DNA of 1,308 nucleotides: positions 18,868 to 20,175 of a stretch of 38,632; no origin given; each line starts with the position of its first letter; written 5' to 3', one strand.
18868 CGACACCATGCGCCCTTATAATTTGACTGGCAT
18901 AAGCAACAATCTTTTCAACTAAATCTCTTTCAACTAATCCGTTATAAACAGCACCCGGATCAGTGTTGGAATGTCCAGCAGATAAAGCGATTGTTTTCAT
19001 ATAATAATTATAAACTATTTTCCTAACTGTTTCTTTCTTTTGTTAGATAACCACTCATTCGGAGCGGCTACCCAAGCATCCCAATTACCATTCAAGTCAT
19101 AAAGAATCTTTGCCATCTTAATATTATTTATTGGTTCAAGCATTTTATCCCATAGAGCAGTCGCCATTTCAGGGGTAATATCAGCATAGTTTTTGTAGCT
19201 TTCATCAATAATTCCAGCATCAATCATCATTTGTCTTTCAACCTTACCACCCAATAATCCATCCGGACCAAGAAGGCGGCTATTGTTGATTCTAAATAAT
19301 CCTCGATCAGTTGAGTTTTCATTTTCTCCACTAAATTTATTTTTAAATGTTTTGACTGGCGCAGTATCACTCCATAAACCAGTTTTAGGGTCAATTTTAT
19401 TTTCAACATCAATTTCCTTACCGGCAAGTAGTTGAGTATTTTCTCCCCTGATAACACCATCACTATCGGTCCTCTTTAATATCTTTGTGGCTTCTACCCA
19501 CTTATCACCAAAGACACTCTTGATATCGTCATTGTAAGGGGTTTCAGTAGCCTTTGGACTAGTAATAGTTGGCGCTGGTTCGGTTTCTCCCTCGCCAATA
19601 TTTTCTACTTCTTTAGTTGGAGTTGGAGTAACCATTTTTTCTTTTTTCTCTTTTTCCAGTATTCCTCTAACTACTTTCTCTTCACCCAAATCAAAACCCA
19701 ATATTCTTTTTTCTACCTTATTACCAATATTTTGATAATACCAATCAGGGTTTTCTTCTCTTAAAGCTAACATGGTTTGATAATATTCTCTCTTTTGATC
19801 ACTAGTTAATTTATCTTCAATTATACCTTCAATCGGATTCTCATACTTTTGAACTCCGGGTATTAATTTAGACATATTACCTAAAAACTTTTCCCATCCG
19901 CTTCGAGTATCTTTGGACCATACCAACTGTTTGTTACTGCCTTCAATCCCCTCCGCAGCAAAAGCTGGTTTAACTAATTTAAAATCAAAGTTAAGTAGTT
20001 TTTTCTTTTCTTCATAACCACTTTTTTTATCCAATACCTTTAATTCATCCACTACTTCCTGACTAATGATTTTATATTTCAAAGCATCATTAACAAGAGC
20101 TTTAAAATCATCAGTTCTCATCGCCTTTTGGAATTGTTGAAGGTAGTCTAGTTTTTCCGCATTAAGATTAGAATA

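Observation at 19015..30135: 3,706-aa giant ORF fusing ejection-protein hallmarks with a DarB-like methyltransferase-helicase, a zincin and a lysozyme-like domain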

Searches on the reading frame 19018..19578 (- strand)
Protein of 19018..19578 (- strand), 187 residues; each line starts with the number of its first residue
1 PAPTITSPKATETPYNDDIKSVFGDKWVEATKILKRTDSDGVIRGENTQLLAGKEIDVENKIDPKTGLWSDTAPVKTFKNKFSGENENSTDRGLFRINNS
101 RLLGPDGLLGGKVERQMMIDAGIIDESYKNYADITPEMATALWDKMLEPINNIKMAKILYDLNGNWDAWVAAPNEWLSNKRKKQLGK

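Call 53: search_solved_structures(query=A2, max_evalue=10)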
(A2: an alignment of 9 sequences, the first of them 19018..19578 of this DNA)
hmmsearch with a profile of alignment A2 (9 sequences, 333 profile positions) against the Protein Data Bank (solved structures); distinct sequences matched with E-value up to 10: 8.
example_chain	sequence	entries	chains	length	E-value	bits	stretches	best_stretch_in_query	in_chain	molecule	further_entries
7aih_BG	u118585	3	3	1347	0.00027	23.8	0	17-164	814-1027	mL100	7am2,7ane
9eho_C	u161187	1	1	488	0.029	17.1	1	34-164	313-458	Large ribosomal subunit protein uL4 C-terminal domain-containing protein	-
8r0s_A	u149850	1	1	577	0.071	15.8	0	25-112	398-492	Enzymatic polyprotein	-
8sda_A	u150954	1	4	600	0.26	14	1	32-147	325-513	Potassium voltage-gated channel subfamily B member 1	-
8sd3_A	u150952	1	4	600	0.26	14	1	36-147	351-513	Potassium voltage-gated channel subfamily B member 1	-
9njt_A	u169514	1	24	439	0.5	13.1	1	88-163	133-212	Dihydrolipoyllysine-residue succinyltransferase component of 2-oxoglutarate dehydrogenase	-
8oyw_A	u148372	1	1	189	0.55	12.9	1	12-110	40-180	De novo designed soluble Rhomboid protease-like protein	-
7c4j_C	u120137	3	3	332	1.7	11.3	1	91-175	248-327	Transcription regulatory protein SNF6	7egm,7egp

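Call 59: predict_structure(alignment_id=A2)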
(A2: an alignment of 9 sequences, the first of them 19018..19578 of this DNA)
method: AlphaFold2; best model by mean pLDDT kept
length: 187 residues; sequences in the alignment: 9
mean_pLDDT: 91.0   pTM: 0.87
mean pLDDT of the five models: 91.0, 90.1, 89.5, 89.4, 89.3
residues with pLDDT >= 90: 135; 70-90: 45; 50-70: 4; < 50: 3
segments of 3 or more residues with pLDDT < 50: 1-3
pLDDT, mean of each block of 10 residues (from residue 1): 61 92 96 91 90 88 80 93 96 95 95 97 97 97 96 98 93 90 82
secondary structure, 60 per line:
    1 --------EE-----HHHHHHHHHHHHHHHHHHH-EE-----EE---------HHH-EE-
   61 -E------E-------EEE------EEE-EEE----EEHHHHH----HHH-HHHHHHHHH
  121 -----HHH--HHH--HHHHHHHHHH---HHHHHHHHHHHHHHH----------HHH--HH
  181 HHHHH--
elements in order: H16-34 E77-79 E86-88 E90-92 H99-103 H112-120 H136-145 H149-163 H179-185

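Call 61: fold_search(model_id=the predicted structure, library=pdb)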
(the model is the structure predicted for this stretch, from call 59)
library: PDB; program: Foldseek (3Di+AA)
matches with E <= 10: 28; with E <= 0.001: 0
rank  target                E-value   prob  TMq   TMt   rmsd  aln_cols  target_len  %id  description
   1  7ave                  3.9e-01  0.21  0.23  0.31   8.8       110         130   21  Perdeuterated refolded hen egg-white lysozyme at 100 K (released 2021-05-12)
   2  4yeo                  5.6e-01  0.16  0.23  0.31   8.8       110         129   21  Triclinic HEWL co-crystallised with cisplatin, studied at a data collection temperature of 150K - new refinement (released 2015-03-04)
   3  2bqb                  1.2e+00  0.13  0.23  0.31   8.5       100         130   21  CONTRIBUTION OF HYDROPHOBIC EFFECT TO THE CONFORMATIONAL STABILITY OF HUMAN LYSOZYME (released 1998-08-12)
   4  1a2y_C                1.2e+00  0.08  0.20  0.25   9.1       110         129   24  HEN EGG WHITE LYSOZYME, D18A MUTANT, IN COMPLEX WITH MOUSE MONOCLONAL ANTIBODY D1.3 (released 1998-04-29)
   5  1c7p                  1.4e+00  0.09  0.22  0.30   9.7       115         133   21  CRYSTAL STRUCTURE OF MUTANT HUMAN LYSOZYME WITH FOUR EXTRA RESIDUES (EAEA) AT THE N-TERMINAL (released 2000-04-05)
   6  2b5z                  1.8e+00  0.08  0.22  0.30   8.2       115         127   19  Hen lysozyme chemically glycosylated (released 2006-10-03)
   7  5op1_B                2.3e+00  0.10  0.25  0.34   7.9       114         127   17  Designed Ankyrin Repeat Protein (DARPin) A4 in complex with Lysozyme (released 2018-08-29)
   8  6g3p_B                2.3e+00  0.01  0.12  0.15  14.1       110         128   15  X-ray structure of seleno-methionine labelled NSD3-PWWP1 (released 2019-06-26)
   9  9go6_P                2.5e+00  0.01  0.11  0.09  18.8       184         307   14  Salmonella hook-filament junction complex (released 2025-04-09)
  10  1iiz                  2.8e+00  0.09  0.23  0.33   8.0        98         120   18  Crystal Structure of the Induced Antibacterial Protein from Tasar Silkworm, Antheraea mylitta (released 2001-12-12)
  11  9go6_R                3.0e+00  0.01  0.11  0.10  17.3       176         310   16  Salmonella hook-filament junction complex (released 2025-04-09)
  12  9go6_N                3.4e+00  0.01  0.12  0.09  17.0       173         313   17  Salmonella hook-filament junction complex (released 2025-04-09)
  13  2mmv_MODEL_1_A        3.6e+00  0.02  0.17  0.23   8.8       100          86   15  ZapA mutant dimer from Geobacillus stearothermophilus (released 2015-06-17)
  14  9go6_S                3.8e+00  0.01  0.12  0.08  18.0       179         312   16  Salmonella hook-filament junction complex (released 2025-04-09)
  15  9go6_T                4.0e+00  0.01  0.13  0.10  16.4       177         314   16  Salmonella hook-filament junction complex (released 2025-04-09)
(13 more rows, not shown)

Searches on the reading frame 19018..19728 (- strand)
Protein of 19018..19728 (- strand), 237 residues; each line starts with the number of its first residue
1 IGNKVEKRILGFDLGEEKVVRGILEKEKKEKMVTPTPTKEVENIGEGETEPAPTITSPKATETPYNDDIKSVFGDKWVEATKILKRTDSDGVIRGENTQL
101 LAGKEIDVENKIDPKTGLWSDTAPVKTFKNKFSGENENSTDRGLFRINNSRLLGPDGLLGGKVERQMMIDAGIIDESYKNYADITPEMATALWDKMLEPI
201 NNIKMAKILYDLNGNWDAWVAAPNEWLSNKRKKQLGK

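Call 47: search_solved_structures(query=window:19018-19728:-, max_evalue=10, show_alignments=2)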
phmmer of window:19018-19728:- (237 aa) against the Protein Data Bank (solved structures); distinct sequences matched with E-value up to 10: 2.
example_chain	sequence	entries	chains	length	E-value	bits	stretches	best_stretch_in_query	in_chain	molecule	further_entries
7on6_A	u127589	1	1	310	7e-06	29.2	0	111-130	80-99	SAKe6AE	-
3vov_A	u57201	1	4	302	0.97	12.4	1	8-52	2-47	Glucokinase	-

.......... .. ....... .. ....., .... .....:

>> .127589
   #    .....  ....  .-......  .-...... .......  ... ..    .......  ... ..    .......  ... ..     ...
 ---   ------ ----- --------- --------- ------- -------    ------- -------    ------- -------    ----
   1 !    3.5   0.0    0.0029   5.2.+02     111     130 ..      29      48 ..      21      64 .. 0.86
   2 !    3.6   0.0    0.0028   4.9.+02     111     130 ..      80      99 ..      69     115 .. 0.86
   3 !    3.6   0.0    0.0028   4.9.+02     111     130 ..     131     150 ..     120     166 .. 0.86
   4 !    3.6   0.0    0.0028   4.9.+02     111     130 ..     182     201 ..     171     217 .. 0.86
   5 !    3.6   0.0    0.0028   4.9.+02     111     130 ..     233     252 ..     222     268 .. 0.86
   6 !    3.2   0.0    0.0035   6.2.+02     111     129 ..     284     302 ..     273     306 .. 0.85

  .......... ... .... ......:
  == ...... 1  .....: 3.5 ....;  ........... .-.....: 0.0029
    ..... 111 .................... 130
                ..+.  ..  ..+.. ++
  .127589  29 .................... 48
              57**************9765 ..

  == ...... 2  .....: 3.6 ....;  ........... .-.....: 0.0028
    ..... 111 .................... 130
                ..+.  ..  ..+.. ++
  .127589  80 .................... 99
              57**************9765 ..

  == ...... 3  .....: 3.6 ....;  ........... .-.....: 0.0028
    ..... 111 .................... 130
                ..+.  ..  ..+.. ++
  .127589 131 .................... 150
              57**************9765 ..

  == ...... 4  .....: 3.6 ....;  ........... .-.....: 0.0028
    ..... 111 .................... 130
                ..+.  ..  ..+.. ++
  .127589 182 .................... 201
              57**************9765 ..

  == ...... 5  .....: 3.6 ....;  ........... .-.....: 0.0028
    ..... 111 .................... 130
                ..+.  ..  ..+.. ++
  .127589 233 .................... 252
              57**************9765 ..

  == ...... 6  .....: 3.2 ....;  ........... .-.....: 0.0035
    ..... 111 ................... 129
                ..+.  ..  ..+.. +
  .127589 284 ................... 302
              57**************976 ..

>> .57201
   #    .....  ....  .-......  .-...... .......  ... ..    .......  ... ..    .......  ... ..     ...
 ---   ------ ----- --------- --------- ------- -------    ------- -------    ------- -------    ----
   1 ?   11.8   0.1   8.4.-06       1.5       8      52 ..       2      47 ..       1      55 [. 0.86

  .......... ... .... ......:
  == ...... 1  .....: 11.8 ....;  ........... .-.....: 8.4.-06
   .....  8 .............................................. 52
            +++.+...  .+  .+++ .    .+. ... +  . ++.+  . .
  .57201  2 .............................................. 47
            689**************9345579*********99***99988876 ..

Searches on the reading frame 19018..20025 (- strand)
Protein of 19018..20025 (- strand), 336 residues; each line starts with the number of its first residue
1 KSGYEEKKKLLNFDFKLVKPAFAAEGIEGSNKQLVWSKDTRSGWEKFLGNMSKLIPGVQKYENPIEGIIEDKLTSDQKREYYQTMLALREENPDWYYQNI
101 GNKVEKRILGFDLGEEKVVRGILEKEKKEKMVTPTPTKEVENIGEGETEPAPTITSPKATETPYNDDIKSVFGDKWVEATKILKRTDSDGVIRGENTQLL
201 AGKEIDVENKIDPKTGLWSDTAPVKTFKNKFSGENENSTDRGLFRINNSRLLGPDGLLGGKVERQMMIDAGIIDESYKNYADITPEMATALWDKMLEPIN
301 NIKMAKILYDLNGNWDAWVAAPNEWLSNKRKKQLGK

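Call 10: search_protein_families(library=pfam, proteins=[window:19018-19998:-], max_evalue=10)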
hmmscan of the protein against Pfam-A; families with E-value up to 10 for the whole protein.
window:19018-19998:- (327 aa): 0 families

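Call 49: find_homologous_proteins(query=window:19018-20025:-, max_evalue=0.001)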
Query window:19018-20025:- (336 aa): 5 proteins with E <= 0.001 among 2545 candidates.
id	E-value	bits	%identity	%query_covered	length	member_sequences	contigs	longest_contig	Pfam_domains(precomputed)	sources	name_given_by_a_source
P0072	1.0e-33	135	49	47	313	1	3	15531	-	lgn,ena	-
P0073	4.7e-31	127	46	51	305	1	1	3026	-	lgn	-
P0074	7.6e-28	116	45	52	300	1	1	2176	-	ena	-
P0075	2.9e-25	108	43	46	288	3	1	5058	-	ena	-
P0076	1.0e-19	89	42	46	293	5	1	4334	-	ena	-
